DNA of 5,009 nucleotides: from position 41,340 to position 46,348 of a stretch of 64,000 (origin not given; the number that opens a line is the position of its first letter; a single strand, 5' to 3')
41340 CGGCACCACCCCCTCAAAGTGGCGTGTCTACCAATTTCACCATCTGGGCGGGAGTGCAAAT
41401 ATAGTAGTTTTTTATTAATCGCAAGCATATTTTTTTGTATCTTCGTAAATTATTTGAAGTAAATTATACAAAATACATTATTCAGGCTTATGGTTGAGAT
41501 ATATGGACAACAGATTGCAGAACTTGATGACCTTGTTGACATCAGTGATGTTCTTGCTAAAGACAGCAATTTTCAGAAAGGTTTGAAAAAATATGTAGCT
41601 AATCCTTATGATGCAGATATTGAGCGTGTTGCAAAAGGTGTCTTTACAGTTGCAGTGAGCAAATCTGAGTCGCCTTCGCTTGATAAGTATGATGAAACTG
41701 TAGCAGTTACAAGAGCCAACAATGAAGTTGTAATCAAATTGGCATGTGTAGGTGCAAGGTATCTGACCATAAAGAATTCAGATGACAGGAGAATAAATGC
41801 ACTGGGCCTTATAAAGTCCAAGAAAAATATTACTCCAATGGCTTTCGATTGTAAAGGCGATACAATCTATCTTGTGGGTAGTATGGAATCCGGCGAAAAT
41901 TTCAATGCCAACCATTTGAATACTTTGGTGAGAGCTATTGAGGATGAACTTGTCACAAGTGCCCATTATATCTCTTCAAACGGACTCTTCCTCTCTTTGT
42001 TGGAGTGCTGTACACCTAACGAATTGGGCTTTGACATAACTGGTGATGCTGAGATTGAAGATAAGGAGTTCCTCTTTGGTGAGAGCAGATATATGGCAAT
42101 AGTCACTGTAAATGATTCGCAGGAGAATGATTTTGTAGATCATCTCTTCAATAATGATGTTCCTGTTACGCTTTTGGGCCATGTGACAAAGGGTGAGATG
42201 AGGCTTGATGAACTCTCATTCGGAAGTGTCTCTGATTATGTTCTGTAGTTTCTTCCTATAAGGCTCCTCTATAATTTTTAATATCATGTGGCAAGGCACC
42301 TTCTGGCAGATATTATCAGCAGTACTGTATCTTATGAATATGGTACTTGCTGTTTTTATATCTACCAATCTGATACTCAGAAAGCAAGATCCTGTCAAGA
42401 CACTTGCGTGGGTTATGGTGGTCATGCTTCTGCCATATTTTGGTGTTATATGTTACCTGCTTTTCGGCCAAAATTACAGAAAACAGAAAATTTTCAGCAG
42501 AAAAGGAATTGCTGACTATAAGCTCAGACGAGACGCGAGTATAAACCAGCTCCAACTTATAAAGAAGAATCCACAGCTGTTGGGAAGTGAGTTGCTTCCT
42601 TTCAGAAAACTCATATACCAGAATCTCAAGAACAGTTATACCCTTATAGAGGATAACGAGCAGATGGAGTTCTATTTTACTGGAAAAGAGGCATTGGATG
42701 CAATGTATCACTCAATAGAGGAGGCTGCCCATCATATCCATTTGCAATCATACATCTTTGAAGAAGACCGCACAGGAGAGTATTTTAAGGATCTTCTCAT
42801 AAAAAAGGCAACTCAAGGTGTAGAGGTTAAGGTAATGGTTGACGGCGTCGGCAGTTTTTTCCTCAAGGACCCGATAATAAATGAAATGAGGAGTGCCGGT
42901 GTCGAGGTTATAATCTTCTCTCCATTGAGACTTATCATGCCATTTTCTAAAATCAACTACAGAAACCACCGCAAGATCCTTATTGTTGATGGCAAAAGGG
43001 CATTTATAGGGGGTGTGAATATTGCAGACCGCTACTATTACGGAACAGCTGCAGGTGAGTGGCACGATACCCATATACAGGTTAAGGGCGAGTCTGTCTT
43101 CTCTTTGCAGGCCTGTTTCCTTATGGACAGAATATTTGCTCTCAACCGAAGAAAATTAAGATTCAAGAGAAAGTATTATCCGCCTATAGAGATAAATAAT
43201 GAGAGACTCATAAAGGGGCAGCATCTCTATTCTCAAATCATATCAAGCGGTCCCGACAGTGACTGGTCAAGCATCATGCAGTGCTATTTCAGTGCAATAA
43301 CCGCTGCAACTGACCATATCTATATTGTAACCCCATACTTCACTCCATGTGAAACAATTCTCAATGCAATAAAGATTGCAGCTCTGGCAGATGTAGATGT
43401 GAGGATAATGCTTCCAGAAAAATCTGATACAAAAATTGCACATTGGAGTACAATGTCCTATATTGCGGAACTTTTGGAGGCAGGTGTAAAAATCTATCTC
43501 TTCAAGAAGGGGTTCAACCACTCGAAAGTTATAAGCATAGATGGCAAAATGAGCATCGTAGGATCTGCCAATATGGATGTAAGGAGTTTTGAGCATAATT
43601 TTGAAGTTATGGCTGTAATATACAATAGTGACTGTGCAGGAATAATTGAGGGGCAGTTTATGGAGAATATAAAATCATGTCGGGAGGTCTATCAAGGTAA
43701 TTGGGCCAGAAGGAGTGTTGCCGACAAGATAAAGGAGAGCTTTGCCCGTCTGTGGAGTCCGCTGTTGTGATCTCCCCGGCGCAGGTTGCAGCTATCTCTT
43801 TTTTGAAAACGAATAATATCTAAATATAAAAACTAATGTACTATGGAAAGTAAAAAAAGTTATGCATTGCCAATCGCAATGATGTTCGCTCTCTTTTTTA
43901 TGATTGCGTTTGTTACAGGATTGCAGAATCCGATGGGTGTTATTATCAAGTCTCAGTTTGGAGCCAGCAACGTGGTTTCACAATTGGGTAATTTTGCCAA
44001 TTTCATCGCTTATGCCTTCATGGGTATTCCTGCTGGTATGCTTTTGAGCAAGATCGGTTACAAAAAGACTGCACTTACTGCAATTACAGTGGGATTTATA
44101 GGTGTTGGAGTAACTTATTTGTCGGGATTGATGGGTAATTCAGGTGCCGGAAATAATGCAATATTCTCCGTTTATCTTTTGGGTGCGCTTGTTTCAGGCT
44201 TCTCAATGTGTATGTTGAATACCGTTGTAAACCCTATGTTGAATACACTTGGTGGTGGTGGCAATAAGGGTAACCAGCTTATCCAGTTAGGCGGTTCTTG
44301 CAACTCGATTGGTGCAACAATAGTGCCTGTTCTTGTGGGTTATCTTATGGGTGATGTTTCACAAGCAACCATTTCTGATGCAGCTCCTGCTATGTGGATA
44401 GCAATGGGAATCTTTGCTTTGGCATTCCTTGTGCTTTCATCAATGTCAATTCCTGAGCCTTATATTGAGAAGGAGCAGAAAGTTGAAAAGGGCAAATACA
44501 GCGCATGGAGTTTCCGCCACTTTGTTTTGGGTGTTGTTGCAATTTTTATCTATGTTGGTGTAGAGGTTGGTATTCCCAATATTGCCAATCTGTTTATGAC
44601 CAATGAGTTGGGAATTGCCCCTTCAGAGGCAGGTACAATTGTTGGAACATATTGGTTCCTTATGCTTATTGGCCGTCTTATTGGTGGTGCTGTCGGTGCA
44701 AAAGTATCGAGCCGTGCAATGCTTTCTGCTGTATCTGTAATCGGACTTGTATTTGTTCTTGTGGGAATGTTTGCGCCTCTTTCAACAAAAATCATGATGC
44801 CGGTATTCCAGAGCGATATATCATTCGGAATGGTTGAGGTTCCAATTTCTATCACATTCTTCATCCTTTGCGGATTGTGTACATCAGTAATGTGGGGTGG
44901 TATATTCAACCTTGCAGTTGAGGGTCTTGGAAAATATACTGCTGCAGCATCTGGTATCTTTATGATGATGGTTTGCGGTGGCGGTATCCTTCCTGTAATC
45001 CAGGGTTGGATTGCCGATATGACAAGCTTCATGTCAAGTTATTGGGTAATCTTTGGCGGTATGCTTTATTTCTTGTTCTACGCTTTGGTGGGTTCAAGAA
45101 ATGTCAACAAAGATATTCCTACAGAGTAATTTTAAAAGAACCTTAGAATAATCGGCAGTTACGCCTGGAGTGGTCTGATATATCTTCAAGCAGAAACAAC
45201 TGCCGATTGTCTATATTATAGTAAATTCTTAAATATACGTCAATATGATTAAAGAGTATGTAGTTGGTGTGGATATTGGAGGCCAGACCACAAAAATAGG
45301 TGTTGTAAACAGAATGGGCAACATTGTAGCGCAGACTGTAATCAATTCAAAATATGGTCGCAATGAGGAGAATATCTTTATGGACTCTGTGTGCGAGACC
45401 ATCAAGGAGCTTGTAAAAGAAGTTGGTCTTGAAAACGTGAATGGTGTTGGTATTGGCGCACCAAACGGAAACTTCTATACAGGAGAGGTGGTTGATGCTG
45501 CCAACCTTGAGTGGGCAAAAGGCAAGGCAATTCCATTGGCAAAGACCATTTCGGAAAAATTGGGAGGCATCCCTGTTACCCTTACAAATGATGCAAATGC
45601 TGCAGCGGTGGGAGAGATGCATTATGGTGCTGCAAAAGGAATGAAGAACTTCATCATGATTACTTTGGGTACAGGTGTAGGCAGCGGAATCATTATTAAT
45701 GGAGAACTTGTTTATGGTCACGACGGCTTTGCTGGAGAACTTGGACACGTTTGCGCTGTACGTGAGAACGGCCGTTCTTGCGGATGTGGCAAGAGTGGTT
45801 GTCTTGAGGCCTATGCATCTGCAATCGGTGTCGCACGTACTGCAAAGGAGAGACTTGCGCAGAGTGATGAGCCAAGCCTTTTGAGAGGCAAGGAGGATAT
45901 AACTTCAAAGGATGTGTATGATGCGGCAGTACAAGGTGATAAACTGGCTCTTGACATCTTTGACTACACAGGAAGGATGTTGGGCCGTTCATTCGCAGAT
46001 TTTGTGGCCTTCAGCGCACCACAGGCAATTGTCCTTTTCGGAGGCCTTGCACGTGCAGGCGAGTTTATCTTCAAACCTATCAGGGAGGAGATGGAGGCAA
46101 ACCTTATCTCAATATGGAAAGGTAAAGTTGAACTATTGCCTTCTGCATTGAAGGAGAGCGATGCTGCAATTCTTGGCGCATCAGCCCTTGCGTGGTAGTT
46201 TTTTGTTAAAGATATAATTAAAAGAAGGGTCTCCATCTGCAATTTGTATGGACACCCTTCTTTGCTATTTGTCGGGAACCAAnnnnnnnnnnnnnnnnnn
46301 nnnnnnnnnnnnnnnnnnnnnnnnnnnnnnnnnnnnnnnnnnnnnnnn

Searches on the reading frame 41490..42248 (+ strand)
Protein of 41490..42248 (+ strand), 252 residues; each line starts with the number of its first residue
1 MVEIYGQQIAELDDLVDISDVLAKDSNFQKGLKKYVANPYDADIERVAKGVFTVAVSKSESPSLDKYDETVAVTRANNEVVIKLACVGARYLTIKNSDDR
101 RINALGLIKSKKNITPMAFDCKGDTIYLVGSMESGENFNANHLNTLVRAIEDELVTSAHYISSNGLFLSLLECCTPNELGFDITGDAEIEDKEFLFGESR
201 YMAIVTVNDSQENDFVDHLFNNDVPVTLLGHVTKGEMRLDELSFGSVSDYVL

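Call 43: search_protein_families(library=pfam, proteins=[window:41490-42248:+], max_evalue=0.0001)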
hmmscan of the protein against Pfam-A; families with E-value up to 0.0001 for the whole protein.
window:41490-42248:+ (252 aa): 1 family
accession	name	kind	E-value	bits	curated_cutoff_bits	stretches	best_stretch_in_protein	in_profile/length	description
PF02769.27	AIRS_C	-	8.8e-06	26.4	23.1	1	147-236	52-149/156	AIR synthase related protein, C-terminal domain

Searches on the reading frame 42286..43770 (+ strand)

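Call 43: search_protein_families(library=pfam, proteins=[window:42286-43770:+], max_evalue=0.0001)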
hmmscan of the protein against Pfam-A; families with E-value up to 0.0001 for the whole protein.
window:42286-43770:+ (494 aa): 3 families
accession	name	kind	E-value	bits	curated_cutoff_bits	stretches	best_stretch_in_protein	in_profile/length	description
PF13091.12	PLDc_2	-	2.2e-44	151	27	2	336-458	3-128/132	PLD-like domain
PF00614.28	PLDc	-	7.3e-16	57.8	21.9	2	225-250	3-28/28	Phospholipase D Active site motif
PF13396.11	PLDc_N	-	6.5e-11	42.5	23.3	1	20-62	1-42/42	Phospholipase_D-nuclease N-terminal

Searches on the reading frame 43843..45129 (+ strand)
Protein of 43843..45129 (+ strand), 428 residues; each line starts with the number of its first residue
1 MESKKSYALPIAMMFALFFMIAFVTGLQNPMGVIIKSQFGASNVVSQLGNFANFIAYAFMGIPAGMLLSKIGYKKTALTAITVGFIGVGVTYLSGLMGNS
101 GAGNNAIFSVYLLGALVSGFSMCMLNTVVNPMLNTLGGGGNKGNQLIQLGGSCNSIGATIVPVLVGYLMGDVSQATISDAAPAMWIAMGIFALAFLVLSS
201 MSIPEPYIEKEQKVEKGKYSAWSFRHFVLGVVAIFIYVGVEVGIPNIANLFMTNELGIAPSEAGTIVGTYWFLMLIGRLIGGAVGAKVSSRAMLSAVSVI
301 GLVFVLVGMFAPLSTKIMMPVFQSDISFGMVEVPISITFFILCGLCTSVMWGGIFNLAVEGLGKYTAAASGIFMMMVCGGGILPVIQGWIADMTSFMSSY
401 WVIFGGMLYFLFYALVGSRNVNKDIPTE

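Call 43: search_protein_families(library=pfam, proteins=[window:43843-45129:+], max_evalue=0.0001)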
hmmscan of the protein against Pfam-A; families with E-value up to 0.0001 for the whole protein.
window:43843-45129:+ (428 aa): 1 family
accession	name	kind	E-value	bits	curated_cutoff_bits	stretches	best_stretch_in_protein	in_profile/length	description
PF07690.21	MFS_1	-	1e-20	74.4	33.4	2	15-223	2-200/347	Major Facilitator Superfamily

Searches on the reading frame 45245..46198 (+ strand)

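Call 43: search_protein_families(library=pfam, proteins=[window:45245-46198:+], max_evalue=0.0001)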
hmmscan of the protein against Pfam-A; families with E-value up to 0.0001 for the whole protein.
window:45245-46198:+ (317 aa): 2 families
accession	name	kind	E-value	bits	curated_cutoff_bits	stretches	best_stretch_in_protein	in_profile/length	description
PF00480.26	ROK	-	6.2e-60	203.6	22.9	1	7-316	2-291/294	ROK family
PF01869.26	BcrAD_BadFG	-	8.1e-07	29.3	31.5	1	7-66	1-61/271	BadF/BadG/BcrA/BcrD ATPase family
